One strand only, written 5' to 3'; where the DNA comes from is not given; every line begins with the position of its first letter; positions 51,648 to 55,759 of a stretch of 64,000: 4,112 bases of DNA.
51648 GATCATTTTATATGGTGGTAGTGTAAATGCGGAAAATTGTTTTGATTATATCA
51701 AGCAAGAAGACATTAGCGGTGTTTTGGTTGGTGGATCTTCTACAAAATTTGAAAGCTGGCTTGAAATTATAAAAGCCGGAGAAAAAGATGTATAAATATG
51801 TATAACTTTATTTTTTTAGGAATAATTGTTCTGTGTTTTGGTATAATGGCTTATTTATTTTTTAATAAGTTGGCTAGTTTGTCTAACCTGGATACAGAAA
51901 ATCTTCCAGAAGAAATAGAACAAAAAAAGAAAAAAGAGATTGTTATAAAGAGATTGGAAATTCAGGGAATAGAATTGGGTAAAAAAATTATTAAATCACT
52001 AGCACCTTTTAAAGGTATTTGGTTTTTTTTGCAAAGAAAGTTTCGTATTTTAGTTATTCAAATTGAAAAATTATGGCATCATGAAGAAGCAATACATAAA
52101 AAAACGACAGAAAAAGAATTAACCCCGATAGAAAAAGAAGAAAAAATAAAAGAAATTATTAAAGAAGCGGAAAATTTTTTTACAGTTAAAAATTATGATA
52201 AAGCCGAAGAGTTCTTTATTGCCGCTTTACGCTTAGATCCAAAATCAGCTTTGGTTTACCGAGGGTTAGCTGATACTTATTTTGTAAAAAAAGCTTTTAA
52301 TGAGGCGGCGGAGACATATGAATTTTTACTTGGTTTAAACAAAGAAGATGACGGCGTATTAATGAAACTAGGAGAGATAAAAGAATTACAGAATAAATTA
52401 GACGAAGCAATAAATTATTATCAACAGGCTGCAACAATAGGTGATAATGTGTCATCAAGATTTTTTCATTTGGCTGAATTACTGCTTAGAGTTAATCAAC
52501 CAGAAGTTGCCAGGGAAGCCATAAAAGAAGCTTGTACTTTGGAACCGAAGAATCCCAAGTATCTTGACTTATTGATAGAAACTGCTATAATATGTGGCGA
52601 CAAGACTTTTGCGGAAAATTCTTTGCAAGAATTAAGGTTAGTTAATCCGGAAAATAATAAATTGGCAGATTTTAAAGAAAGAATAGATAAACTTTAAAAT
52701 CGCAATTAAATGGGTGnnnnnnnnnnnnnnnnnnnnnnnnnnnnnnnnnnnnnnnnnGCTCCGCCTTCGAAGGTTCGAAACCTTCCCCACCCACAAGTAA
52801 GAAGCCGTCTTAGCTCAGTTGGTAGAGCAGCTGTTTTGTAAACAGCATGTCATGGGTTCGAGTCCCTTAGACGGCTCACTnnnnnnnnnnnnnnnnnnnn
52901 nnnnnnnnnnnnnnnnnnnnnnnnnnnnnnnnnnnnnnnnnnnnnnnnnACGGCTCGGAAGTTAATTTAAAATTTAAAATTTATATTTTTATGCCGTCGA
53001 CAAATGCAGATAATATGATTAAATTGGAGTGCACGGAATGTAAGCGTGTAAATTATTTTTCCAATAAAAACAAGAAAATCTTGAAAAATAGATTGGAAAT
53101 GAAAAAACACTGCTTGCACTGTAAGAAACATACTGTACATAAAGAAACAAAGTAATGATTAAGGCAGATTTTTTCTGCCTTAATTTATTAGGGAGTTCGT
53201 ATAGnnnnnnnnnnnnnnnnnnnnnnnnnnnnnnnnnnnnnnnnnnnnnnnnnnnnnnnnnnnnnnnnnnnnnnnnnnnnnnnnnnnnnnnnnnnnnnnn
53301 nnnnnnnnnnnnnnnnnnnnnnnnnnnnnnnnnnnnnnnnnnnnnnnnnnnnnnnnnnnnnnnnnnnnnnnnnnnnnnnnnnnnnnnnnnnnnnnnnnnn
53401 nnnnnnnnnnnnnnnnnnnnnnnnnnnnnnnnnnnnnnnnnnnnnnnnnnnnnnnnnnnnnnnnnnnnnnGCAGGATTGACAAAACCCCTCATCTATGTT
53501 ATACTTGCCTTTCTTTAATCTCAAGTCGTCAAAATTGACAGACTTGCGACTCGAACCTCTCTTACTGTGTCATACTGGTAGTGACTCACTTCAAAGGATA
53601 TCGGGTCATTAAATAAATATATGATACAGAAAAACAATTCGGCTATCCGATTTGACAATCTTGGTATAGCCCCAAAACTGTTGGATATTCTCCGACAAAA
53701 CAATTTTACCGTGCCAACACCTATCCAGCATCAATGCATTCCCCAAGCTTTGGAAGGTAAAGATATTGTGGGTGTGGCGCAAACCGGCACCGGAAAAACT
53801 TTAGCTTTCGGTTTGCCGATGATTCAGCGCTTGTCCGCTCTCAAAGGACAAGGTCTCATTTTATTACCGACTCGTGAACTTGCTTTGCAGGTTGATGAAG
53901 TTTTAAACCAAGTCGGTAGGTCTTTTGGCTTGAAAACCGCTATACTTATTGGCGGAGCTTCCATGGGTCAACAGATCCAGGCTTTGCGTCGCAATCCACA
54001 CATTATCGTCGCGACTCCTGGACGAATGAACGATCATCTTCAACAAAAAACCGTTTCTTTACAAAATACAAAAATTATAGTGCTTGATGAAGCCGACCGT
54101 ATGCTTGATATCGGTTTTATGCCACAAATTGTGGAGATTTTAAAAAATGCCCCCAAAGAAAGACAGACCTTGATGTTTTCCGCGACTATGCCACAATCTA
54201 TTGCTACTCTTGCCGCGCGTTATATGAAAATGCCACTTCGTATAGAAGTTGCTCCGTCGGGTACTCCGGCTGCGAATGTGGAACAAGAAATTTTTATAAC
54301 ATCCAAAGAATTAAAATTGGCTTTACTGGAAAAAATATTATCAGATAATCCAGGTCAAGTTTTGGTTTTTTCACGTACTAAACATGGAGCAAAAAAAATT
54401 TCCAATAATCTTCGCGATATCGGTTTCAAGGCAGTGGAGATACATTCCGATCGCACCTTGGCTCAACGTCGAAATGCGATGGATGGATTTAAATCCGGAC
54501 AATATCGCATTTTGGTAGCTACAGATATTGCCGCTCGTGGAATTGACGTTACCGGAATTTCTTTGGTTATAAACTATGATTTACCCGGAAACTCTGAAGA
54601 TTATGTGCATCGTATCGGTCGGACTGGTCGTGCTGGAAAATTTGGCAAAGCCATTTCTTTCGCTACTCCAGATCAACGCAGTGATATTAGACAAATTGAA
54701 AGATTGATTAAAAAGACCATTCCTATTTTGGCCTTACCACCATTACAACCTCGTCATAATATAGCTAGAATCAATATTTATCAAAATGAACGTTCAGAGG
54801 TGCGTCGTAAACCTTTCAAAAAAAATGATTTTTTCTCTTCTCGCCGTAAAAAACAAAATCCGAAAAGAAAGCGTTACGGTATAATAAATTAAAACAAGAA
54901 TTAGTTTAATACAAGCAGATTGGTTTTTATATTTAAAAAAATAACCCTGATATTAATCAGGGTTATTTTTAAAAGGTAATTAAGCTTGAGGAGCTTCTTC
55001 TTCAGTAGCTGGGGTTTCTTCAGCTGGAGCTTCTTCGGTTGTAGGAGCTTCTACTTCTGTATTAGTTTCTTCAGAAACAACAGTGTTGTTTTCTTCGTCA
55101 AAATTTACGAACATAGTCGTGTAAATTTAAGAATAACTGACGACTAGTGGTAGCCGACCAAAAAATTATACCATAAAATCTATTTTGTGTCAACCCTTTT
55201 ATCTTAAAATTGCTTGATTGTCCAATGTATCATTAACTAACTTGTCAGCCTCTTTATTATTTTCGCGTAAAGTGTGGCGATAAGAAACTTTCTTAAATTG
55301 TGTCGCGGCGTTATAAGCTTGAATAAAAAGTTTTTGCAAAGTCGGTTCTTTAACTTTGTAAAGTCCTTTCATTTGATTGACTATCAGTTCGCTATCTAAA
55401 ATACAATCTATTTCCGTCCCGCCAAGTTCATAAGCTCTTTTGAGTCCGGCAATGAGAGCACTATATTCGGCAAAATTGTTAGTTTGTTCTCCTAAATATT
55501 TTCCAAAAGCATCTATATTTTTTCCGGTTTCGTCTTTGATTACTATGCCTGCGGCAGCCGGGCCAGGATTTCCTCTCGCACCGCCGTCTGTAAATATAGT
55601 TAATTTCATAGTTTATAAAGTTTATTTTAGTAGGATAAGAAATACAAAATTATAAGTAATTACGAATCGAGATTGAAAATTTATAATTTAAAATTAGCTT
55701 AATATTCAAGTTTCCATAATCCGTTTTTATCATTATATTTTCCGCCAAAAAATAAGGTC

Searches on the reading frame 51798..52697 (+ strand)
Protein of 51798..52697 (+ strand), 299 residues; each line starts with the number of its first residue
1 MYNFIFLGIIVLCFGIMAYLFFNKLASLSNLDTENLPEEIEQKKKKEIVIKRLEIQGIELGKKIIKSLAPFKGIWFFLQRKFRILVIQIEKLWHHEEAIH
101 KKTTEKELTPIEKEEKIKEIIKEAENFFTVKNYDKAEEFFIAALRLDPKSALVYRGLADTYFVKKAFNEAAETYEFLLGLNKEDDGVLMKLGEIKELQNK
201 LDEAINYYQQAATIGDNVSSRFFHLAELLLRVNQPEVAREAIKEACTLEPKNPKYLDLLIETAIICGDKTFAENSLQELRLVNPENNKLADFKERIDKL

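Call 70: search_protein_families(library=pfam, proteins=[window:51798-52697:+], max_evalue=0.000001)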
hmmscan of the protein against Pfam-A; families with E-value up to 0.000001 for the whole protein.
window:51798-52697:+ (299 aa): 9 families
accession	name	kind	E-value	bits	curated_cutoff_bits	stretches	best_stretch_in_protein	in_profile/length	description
PF07719.23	TPR_2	-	9.6e-15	53.9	27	0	187-213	3-29/34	Tetratricopeptide repeat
PF13428.12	TPR_14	-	8.8e-12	44.9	23.5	0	224-261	6-43/44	Tetratricopeptide repeat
PF00515.34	TPR_1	-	2.5e-11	43.3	27.8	0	188-212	4-28/34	Tetratricopeptide repeat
PF13181.12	TPR_8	-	3.4e-11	42.8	25.7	0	188-214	4-30/34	Tetratricopeptide repeat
PF13432.12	TPR_16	-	2.8e-10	40.9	32.7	0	123-174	3-54/65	Tetratricopeptide repeat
PF14559.12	TPR_19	-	7.9e-10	39.4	25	0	131-175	5-49/68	Tetratricopeptide repeat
PF13424.12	TPR_12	-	6.2e-09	36.4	30.1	0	165-214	24-74/77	Tetratricopeptide repeat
PF23914.1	TPR_CcmH_CycH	-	1.4e-07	31.9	42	0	224-289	55-123/158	Cytochrome c-type biogenesis protein H TPR domain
PF25068.1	ARM_TT21_4th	-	4.2e-07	30.8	30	0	202-252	16-65/153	Tetratricopeptide repeat protein 21 forth ARM domain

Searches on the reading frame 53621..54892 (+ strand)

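Call 70: search_protein_families(library=pfam, proteins=[window:53621-54892:+], max_evalue=0.000001)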
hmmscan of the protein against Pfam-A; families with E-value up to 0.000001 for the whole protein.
window:53621-54892:+ (423 aa): 3 families
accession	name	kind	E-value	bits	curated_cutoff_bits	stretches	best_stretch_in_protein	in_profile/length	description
PF00270.35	DEAD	-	6.7e-54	182.5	26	1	33-195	1-165/167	DEAD/DEAH box helicase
PF00271.37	Helicase_C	-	4.9e-33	114.1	23.5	1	232-339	2-110/110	Helicase conserved C-terminal domain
PF04851.21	ResIII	-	5e-09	36.7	22.5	1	46-191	23-163/164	Type III restriction enzyme, res subunit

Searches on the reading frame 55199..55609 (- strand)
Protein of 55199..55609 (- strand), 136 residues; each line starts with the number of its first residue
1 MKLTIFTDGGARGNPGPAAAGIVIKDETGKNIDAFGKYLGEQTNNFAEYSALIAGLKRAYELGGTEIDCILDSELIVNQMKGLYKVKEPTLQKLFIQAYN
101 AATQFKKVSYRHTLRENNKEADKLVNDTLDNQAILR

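Call 70: search_protein_families(library=pfam, proteins=[window:55199-55609:-], max_evalue=0.000001)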
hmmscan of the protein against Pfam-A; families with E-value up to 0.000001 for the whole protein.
window:55199-55609:- (136 aa): 2 families
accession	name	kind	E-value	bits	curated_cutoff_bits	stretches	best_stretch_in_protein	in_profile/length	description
PF13456.12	RVT_3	-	4.4e-23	82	21.6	1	7-127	2-122/123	Reverse transcriptase-like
PF00075.30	RNase_H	-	3.7e-12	47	25.8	1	2-127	3-138/141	RNase H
